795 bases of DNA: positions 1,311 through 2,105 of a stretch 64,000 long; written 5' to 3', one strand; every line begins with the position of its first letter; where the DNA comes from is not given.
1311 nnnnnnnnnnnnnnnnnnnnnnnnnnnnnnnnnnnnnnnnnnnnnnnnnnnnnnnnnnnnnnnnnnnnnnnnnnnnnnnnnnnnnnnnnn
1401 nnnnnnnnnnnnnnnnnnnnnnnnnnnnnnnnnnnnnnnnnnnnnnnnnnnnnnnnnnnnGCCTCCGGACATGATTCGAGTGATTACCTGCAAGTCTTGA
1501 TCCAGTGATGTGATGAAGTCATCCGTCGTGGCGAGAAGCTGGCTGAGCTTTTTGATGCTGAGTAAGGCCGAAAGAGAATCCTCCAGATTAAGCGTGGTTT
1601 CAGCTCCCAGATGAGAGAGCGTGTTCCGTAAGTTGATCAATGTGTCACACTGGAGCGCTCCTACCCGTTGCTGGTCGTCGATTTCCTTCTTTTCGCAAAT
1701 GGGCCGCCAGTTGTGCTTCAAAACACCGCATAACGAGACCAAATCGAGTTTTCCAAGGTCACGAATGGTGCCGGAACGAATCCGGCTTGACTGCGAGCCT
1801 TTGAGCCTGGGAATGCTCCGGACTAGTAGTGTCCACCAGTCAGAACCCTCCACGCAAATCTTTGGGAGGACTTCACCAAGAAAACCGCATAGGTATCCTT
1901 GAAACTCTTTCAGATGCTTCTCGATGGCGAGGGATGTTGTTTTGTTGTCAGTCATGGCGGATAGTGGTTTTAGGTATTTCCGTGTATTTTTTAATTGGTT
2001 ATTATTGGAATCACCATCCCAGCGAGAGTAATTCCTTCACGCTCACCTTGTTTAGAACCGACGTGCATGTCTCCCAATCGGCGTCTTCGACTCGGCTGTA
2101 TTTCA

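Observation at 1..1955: HEPN (Swt1-like) RNase domain fused to an Hsp70 ATPase in a defence island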

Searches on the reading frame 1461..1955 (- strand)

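Call 18: search_protein_families(library=pfam, proteins=[window:1461-1955:-], max_evalue=1)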
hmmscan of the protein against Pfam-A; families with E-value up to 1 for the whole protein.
seq(165 aa): 2 families
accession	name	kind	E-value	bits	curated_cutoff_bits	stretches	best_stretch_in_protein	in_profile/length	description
PF18731.6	HEPN_Swt1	-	2.4e-05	25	27.5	1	15-138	3-111/115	Swt1-like HEPN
PF00416.27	Ribosomal_S13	-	0.19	12.6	31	1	72-116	17-61/128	Ribosomal protein S13/S18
